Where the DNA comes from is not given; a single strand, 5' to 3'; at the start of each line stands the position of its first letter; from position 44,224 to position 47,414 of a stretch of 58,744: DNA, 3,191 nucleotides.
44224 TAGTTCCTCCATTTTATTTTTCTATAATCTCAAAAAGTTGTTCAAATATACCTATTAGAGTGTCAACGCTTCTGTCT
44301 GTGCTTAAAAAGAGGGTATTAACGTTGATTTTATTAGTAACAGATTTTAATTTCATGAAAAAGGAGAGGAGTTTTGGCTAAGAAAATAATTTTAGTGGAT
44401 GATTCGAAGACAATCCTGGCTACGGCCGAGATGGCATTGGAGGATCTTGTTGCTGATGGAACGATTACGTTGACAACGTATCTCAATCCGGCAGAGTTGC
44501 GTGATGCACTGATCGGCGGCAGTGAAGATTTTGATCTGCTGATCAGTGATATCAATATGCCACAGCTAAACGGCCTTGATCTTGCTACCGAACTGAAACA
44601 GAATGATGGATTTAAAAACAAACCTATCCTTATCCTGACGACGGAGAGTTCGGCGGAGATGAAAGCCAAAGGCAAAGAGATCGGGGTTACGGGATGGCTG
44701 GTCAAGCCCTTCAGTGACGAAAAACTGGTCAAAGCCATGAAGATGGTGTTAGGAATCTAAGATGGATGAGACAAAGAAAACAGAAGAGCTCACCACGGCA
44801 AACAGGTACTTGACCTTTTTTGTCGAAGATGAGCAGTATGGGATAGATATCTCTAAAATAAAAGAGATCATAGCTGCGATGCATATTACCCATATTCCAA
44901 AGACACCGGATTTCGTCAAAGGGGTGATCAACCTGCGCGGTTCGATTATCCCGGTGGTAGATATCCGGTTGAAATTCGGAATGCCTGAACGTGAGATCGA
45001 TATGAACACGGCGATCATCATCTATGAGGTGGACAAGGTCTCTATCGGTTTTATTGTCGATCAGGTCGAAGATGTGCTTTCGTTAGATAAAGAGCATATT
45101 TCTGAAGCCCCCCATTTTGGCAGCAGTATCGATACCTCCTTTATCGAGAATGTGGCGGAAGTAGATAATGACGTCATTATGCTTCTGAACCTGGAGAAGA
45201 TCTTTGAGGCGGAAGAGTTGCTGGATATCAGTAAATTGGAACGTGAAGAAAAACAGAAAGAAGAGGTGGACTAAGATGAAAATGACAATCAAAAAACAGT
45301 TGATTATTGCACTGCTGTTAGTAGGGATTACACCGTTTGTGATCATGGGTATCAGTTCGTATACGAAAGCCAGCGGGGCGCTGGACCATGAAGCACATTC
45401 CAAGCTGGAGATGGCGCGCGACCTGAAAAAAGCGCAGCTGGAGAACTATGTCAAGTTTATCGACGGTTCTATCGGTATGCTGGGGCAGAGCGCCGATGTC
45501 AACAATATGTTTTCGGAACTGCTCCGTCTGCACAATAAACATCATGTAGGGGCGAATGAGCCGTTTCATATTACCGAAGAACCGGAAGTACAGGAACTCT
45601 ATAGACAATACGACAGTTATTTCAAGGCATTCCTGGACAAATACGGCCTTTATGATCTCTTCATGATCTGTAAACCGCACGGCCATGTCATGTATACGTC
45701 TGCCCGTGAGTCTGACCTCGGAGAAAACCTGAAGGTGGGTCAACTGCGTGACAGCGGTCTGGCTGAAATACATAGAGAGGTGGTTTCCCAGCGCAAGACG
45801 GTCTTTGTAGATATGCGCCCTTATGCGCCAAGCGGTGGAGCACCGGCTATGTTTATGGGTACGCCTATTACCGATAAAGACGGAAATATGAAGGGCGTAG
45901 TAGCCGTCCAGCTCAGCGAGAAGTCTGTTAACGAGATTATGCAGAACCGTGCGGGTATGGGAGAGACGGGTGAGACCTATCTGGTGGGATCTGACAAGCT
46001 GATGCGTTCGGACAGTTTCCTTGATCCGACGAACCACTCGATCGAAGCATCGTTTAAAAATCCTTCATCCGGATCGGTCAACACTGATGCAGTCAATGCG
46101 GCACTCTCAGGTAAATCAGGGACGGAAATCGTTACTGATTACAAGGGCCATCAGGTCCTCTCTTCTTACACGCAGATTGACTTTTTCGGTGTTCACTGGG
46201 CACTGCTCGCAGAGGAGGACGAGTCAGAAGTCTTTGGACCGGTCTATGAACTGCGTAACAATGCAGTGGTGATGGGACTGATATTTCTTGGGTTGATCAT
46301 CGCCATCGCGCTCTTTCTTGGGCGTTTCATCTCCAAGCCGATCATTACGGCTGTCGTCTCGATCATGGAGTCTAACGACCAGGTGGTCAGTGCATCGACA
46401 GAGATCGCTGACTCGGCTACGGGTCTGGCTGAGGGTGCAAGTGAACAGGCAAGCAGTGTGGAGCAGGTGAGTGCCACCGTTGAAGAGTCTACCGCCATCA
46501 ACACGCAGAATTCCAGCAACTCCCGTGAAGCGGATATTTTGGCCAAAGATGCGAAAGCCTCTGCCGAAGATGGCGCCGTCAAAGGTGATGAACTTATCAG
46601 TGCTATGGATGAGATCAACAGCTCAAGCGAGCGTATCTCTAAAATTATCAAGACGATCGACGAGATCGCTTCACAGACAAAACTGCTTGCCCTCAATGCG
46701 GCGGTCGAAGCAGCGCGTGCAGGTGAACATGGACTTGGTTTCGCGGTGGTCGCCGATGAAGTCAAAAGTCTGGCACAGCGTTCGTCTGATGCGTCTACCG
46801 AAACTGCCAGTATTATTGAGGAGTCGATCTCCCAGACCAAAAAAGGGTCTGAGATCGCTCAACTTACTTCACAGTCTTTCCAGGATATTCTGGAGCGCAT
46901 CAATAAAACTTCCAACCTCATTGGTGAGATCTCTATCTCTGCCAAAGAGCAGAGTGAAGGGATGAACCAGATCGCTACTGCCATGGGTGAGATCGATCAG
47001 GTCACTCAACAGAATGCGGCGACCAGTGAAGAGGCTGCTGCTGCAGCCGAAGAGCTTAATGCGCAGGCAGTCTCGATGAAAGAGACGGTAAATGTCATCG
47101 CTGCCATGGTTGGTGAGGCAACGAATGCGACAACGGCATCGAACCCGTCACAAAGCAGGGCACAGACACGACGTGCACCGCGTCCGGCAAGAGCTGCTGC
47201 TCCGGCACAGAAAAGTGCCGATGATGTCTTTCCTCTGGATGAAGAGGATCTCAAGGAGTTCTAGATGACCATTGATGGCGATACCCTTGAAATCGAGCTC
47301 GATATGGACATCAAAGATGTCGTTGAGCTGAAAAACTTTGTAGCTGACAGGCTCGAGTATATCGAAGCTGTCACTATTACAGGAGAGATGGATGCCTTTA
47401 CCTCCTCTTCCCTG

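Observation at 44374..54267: Ten-gene Che-type operon with a diguanylate-cyclase output and a non-standard parts list: candidate novel chemosensory-to-c-di-GMP system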

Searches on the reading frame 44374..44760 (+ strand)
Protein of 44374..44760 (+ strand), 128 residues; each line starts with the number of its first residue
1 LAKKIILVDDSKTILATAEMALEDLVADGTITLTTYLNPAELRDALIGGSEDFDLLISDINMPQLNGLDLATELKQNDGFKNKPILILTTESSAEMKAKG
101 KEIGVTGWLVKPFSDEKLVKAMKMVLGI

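Call 3: search_protein_families(library=pfam, proteins=[window:44374-44760:+], max_evalue=0.01)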
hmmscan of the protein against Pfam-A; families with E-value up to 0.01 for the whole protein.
window:44374-44760:+ (128 aa): 1 family
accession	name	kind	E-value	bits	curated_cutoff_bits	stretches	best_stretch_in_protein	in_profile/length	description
PF00072.30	Response_reg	-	6.3e-20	71.8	30.2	1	5-122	1-110/111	Response regulator receiver domain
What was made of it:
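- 44374..44760 (+): CheY (single receiver; D9, D10, D59, T89, K110). Pfam Response_reg, E = 6e-20 (call 3).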

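Call 78: search_protein_families(library=ncbifam, proteins=[window:44374-44760:+], max_evalue=0.01)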
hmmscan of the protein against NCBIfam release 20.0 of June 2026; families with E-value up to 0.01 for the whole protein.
window:44374-44760:+ (128 aa): 89 families (the best 25 are shown)
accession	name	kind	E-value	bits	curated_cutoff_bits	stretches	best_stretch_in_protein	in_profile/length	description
NF053854.1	RespRegPhoBBctds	equivalog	1.4e-12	47.4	270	1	5-126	1-115/225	two-component system response regulator PhoB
NF045991.1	RespRegCtrARhodob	equivalog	3.4e-12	46.6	350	1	4-125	2-115/224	response regulator transcription factor CtrA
TIGR02154.1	PhoB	equivalog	4.4e-12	45.8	296.2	1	1-126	1-120/226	phosphate regulon transcriptional regulator PhoB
NF041866.1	EpsW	equivalog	6.6e-12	45.2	200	1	5-126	8-125/131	exopolysaccharide biosynthesis response regulator EpsW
NF006900.1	PRK09390.1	equivalog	7.5e-12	45.2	255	1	4-125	6-119/203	response regulator FixJ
NF008199.0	PRK10955.1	equivalog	1.8e-11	44.4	341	1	3-126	2-115/232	envelope stress response regulator transcription factor CpxR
TIGR01387.1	cztR_silR_copR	subfamily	8.7e-11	41.9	279.2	1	47-125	37-113/218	heavy metal response regulator transcription factor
NF007346.1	PRK09836.1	equivalog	1.1e-10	41.7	420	1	48-125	40-115/227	copper/silver response regulator transcription factor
NF007901.0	PRK10610.1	equivalog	1.5e-10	41.3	189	1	50-120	48-118/129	chemotaxis response regulator CheY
NF008296.0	PRK11083.1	equivalog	2.2e-10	40.3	273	1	3-126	4-118/228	two-component system response regulator CreB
NF045717.1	DVU0259_DivK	exception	2.7e-10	40.4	160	1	1-126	1-116/117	DVU0259 family response regulator domain-containing protein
NF007135.0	PRK09581.1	equivalog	2.7e-10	39.7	474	1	47-123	41-117/457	PleD family two-component system response regulator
NF041734.1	resp_reg_RppA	equivalog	2.8e-10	39.9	250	1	24-122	18-114/229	two-component system response regulator RppA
NF008176.1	PRK10923.1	equivalog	3.6e-10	39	620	1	4-119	5-112/469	nitrogen regulation protein NR(I)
NF012023.0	PRK15479.1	equivalog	4.6e-10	39.4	337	1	49-122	41-112/224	transcriptional regulator TctD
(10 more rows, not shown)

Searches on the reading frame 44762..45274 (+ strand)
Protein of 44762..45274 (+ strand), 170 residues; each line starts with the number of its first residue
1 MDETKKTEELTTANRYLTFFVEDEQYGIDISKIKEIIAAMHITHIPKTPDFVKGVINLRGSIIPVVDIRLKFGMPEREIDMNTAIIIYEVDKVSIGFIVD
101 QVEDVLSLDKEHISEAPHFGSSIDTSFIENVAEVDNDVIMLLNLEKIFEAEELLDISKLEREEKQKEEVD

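Call 3: search_protein_families(library=pfam, proteins=[window:44762-45274:+], max_evalue=0.01)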
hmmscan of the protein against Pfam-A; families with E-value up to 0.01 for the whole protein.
window:44762-45274:+ (170 aa): 1 family
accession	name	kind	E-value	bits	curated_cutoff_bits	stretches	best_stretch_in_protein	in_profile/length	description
PF01584.24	CheW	-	1.8e-38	131.7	23.5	1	16-151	2-137/138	CheW-like domain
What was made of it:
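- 44762..45274 (+): CheW. Pfam CheW, E = 2e-38 (call 3).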

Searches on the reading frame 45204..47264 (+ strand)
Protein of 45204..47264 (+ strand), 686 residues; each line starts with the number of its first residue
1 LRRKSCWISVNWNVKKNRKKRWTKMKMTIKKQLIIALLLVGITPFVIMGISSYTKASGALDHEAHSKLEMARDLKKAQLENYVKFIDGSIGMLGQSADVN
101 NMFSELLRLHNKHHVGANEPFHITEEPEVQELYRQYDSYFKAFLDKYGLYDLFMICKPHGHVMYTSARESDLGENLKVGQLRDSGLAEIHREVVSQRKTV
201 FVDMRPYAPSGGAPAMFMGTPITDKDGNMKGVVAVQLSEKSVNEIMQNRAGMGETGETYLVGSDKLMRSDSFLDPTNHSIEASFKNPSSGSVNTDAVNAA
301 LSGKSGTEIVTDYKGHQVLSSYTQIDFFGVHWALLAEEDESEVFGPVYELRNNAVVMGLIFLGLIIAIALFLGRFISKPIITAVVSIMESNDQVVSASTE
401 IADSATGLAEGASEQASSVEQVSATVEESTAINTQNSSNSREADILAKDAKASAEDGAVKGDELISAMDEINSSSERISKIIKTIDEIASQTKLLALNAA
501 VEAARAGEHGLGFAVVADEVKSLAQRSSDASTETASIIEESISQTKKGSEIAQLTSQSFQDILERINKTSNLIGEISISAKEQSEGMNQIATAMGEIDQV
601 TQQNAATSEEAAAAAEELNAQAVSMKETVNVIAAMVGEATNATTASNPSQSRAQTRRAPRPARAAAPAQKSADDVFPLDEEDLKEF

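Call 3: search_protein_families(library=pfam, proteins=[window:45204-47264:+], max_evalue=0.01)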
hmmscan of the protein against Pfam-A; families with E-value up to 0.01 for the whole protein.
window:45204-47264:+ (686 aa): 2 families
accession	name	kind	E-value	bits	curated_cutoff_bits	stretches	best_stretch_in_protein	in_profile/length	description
PF00015.26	MCPsignal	-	7.8e-44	150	34.6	1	446-601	3-172/172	Methyl-accepting chemotaxis protein (MCP) signalling domain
PF02743.24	dCache_1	-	2.8e-14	53.7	45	1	75-335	18-238/240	Cache domain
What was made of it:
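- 45276..47264 (+): Transmembrane dCache_1 chemoreceptor of the 36-heptad class, without HAMP, with a flexible linker and the conserved tail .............. Pfam (call 3).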

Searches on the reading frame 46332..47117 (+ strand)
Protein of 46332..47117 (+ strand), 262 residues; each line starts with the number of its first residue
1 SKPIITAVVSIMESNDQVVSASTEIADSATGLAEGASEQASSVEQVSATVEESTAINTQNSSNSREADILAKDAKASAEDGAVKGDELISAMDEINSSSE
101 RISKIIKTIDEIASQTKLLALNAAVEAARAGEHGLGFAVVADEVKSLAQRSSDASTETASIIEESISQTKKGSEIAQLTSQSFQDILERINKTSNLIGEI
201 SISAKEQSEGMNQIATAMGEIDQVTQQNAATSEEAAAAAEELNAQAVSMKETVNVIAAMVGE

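Call 102: search_solved_structures(query=window:46332-47117:+, max_evalue=1e-10, show_alignments=5)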
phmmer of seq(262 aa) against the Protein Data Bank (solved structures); distinct sequences matched with E-value up to 1e-10: 12.
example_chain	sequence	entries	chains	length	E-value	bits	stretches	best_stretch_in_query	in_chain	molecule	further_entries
3zx6_A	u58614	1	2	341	3.1e-48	167.8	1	9-256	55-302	HAMP, METHYL-ACCEPTING CHEMOTAXIS PROTEIN I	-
6s1k_E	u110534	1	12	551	1.7e-47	165.3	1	11-256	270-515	Methyl-accepting chemotaxis protein I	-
8c5v_I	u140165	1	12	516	1.8e-47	165.3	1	11-255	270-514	Methyl-accepting chemotaxis protein I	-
1qu7_A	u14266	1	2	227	1.4e-46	162.3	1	37-255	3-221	METHYL-ACCEPTING CHEMOTAXIS PROTEIN I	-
31cj_A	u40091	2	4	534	2e-33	119.5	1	18-255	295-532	Aerotaxis receptor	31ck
2ch7_A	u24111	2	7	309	7.1e-18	68.7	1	40-250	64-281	METHYL-ACCEPTING CHEMOTAXIS PROTEIN | Methyl-accepting chemotaxis protein 2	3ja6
3ja6_H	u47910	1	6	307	9.1e-18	68.3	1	87-250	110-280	Methyl-accepting chemotaxis protein 2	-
2ch7_B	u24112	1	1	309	1.1e-17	68.1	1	36-250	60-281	METHYL-ACCEPTING CHEMOTAXIS PROTEIN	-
6s18_A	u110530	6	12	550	2.2e-13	54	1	36-258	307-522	Aromatic acid chemoreceptor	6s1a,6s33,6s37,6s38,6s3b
4jpb_B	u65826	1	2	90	9.8e-12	48.6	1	94-164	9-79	Methyl-accepting chemotaxis protein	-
3ur1_C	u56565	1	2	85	1.6e-11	47.9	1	98-164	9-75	Methyl-accepting chemotaxis protein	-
3g67_A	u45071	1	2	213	6.3e-11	46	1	92-222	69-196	Methyl-accepting chemotaxis protein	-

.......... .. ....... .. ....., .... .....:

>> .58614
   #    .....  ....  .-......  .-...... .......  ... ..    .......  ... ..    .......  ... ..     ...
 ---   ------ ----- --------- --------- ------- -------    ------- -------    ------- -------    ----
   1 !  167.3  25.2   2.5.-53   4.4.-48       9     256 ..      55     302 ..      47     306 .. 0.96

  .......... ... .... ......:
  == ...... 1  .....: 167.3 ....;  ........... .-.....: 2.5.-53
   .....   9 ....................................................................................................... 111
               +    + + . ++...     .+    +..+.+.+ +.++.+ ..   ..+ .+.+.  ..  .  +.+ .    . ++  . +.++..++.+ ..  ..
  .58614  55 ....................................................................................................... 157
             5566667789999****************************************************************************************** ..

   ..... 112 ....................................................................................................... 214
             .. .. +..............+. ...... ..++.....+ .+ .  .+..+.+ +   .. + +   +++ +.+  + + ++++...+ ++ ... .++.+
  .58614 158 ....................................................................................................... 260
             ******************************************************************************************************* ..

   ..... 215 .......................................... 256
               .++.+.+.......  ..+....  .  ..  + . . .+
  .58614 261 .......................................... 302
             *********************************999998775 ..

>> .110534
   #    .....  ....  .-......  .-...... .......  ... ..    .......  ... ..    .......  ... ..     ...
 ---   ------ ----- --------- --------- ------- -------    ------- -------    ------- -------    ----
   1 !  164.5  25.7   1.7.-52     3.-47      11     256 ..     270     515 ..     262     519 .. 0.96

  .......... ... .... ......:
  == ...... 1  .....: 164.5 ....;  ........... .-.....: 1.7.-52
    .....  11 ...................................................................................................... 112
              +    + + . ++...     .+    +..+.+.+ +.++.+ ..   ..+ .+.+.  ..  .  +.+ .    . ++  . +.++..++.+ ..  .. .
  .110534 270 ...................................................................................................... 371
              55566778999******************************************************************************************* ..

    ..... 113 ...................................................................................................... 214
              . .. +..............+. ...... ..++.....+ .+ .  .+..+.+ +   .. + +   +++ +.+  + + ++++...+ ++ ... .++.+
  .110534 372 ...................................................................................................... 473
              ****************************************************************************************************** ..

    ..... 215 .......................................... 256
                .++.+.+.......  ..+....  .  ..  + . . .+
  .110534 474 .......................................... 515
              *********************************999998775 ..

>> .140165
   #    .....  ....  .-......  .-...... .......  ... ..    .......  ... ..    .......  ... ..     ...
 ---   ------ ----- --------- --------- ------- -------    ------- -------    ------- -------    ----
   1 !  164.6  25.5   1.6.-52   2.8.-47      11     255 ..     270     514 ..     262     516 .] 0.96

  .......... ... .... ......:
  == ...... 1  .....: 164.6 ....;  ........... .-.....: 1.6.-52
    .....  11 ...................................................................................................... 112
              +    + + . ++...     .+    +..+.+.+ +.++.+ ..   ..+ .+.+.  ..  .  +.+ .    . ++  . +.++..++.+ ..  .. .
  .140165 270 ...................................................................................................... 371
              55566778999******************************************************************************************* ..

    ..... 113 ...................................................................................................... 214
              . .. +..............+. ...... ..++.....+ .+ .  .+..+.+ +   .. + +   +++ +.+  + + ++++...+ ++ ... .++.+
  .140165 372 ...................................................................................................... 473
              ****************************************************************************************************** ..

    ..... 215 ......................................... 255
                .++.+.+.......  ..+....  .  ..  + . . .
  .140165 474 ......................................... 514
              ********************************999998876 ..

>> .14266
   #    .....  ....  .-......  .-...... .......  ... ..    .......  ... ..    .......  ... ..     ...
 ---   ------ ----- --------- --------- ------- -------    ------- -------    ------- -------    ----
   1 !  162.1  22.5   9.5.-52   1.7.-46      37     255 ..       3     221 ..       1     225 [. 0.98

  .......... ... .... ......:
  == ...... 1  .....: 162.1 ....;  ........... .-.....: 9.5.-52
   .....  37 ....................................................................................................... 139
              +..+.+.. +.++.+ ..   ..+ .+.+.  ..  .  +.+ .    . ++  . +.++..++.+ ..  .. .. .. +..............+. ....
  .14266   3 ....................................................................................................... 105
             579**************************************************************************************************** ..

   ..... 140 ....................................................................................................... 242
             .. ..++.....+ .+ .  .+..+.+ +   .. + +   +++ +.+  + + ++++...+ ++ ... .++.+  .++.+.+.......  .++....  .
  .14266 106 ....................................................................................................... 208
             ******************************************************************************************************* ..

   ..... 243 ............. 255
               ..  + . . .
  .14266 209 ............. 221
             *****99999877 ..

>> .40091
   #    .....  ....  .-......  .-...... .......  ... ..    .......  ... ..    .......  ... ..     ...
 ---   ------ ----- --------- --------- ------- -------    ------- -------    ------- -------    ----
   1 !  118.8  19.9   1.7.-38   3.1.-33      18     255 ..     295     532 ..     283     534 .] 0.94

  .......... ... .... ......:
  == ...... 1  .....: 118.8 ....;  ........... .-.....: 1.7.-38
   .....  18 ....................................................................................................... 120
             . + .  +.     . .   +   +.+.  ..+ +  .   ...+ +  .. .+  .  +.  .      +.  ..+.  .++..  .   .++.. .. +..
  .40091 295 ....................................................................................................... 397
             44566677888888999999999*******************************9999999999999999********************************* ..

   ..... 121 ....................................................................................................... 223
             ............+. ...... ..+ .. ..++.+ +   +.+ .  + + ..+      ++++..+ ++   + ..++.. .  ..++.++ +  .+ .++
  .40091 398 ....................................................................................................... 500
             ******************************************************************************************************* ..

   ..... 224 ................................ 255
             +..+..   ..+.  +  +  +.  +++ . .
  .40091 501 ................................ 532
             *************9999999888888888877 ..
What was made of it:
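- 45276..47264 (+): Gapless alignment to E. coli Tsr 270-515 (call 102).
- On F7 chemosensory class (Wuichet-Zhulin scheme): The 44H Thermotoga receptor aligns over unequal lengths (call 102).
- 36H receptor: gapless alignment to Tsr (call 102).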
